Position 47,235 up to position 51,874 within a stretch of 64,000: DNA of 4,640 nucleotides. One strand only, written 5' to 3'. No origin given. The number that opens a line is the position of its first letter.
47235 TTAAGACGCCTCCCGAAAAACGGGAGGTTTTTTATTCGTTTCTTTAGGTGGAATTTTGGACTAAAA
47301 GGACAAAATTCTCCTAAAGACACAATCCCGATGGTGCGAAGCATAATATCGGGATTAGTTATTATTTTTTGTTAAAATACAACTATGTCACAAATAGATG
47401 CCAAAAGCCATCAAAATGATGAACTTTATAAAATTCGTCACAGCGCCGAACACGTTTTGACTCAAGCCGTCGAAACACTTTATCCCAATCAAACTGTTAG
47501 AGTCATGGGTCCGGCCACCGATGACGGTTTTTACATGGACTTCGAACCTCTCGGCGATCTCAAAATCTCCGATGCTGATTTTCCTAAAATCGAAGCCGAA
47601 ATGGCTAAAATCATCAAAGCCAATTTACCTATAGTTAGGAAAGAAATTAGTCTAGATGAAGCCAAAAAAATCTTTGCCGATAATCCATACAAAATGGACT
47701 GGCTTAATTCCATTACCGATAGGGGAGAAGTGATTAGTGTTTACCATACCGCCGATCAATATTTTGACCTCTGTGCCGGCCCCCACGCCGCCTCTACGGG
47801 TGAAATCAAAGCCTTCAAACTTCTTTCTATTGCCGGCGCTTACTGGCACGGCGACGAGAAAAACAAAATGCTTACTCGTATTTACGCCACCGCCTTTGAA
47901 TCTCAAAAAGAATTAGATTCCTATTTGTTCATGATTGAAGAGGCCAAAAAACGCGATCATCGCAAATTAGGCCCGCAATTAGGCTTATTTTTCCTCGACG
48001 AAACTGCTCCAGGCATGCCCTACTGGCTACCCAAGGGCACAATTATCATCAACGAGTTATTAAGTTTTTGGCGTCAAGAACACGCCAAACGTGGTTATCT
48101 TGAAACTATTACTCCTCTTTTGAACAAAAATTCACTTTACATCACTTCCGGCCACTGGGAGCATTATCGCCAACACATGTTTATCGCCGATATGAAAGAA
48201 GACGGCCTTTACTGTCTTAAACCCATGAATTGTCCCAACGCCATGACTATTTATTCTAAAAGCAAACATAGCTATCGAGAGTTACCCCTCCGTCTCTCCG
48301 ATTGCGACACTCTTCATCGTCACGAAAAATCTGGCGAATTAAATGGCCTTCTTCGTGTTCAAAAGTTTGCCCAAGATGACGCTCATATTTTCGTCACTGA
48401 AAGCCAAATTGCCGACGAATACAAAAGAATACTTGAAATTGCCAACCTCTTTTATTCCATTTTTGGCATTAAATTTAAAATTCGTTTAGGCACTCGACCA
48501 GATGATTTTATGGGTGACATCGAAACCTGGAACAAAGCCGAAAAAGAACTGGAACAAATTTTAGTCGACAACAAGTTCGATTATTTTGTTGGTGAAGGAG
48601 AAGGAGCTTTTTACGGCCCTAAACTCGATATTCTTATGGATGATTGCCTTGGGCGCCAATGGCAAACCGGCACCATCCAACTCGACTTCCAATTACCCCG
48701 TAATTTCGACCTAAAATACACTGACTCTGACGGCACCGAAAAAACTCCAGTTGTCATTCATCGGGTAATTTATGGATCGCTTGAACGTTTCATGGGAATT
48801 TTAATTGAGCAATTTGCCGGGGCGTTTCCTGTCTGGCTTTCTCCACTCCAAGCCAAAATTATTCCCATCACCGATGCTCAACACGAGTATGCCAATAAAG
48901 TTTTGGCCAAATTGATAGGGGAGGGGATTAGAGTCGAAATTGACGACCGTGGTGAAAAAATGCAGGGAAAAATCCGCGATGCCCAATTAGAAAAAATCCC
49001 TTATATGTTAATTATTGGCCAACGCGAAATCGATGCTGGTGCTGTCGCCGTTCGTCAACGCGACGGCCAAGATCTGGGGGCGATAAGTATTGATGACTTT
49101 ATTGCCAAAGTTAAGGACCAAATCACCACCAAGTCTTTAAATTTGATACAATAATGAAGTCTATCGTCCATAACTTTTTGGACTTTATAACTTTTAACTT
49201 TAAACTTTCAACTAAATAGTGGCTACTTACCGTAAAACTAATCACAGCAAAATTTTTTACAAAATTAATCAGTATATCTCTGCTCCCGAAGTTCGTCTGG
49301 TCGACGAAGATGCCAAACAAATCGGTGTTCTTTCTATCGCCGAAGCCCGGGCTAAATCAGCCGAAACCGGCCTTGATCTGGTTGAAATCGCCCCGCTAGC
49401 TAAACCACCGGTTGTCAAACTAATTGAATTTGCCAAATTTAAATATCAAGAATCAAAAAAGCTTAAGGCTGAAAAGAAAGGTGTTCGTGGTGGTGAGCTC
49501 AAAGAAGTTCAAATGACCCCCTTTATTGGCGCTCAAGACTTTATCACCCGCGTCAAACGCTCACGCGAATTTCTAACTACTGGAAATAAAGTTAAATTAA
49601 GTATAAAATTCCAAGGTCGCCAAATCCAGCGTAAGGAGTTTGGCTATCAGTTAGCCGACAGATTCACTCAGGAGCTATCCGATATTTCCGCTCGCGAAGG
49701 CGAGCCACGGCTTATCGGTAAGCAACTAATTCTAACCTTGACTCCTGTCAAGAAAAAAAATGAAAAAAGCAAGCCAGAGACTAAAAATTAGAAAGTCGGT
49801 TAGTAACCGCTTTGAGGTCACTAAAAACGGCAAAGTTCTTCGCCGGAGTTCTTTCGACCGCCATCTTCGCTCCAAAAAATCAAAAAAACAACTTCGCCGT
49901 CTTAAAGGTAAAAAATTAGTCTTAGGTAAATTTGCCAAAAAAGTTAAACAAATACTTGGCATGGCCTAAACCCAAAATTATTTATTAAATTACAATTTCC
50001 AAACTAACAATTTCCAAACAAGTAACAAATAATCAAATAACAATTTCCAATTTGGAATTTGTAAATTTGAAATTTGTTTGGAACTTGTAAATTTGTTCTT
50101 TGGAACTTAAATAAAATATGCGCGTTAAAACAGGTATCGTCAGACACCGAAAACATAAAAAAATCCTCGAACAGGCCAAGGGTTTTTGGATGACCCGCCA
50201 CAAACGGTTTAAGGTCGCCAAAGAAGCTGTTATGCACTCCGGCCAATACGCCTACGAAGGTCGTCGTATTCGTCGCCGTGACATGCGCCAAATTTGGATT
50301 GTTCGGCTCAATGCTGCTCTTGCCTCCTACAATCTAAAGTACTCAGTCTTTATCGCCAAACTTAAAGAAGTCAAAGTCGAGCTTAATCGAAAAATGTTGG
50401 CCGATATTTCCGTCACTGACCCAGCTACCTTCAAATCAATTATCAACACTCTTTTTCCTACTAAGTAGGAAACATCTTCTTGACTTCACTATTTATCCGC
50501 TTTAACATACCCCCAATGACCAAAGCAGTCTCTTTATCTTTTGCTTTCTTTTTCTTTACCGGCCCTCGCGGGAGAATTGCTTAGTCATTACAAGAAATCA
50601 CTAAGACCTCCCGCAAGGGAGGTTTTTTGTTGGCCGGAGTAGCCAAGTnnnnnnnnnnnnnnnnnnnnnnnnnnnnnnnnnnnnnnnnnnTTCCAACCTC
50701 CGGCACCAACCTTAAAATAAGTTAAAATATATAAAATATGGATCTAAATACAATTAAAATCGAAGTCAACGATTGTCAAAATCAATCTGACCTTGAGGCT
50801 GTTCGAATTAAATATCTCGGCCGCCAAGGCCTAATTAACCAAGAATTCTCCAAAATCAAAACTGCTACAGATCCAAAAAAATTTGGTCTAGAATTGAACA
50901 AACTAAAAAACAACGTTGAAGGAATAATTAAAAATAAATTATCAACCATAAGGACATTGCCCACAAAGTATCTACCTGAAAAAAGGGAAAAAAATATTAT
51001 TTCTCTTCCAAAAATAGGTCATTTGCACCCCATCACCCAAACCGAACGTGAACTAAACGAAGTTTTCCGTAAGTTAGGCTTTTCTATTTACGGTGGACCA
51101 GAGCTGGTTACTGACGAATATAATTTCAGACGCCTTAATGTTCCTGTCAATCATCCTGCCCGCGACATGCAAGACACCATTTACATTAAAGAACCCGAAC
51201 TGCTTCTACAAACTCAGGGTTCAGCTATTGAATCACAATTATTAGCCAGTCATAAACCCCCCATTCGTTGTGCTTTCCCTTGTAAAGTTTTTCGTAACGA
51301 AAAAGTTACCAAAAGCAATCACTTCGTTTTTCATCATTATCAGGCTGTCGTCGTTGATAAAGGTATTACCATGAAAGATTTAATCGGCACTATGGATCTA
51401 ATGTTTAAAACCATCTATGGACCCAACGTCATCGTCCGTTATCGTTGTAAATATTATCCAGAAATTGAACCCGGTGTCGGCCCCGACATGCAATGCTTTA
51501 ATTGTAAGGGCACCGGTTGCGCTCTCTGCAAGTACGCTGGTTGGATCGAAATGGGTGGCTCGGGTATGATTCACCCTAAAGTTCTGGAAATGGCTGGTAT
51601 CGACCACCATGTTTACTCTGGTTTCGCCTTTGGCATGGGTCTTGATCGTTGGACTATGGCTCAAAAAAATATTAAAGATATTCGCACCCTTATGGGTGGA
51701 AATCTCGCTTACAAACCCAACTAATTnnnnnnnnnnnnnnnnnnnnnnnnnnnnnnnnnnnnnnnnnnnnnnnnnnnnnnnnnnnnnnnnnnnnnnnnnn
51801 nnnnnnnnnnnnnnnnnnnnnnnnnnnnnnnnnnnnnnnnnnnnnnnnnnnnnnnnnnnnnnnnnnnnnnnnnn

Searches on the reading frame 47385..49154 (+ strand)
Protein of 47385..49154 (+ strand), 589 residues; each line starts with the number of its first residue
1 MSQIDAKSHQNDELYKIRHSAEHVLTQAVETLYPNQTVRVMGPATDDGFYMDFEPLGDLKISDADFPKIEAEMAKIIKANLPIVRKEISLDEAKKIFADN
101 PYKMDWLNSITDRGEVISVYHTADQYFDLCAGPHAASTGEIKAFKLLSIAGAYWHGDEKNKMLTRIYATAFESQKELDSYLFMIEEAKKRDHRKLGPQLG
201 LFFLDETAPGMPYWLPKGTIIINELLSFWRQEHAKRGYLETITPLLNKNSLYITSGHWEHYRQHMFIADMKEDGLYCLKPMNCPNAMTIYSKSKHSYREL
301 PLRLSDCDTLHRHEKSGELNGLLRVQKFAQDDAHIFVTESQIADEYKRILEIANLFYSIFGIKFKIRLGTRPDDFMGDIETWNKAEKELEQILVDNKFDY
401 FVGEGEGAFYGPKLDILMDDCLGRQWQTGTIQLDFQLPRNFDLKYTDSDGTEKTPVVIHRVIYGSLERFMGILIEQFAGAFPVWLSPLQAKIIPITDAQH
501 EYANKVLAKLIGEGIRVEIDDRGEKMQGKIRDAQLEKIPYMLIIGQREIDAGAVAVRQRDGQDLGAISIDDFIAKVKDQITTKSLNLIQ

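Call 68: search_protein_families(library=pfam, proteins=[window:47385-49154:+], max_evalue=0.0001)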
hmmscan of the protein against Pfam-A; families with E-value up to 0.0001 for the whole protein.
window:47385-49154:+ (589 aa): 3 families
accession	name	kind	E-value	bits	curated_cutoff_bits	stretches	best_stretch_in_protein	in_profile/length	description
PF00587.30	tRNA-synt_2b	-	1.6e-44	152.6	29.3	1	273-477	8-179/179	tRNA synthetase class II core domain (G, H, P, S and T)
PF03129.25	HGTP_anticodon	-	1.7e-24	86.2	21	1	489-578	1-93/94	Anticodon binding domain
PF07973.19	tRNA_SAD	-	2.7e-15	56.5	24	1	117-167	1-44/44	Threonyl and Alanyl tRNA synthetase second additional domain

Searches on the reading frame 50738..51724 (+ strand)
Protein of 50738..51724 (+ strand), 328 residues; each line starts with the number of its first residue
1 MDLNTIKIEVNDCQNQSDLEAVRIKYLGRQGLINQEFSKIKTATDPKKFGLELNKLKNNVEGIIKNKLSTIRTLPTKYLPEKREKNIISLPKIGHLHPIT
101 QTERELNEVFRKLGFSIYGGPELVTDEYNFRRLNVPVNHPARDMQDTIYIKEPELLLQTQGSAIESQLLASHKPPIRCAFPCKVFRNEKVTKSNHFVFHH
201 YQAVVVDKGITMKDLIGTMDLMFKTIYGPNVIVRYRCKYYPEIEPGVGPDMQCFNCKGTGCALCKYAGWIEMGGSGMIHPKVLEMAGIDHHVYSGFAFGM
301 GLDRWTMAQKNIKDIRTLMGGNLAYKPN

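Call 68: search_protein_families(library=pfam, proteins=[window:50738-51724:+], max_evalue=0.0001)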
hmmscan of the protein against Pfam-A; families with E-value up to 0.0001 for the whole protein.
window:50738-51724:+ (328 aa): 2 families
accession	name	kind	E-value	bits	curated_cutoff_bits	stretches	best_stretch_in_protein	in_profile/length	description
PF01409.25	tRNA-synt_2d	-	3.8e-68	230.1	19.8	1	92-324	12-241/246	tRNA synthetases class II core domain (F)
PF02912.23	Phe_tRNA-synt_N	-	5.5e-08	33.1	22.3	1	15-71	2-60/69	Aminoacyl tRNA synthetase class II, N-terminal domain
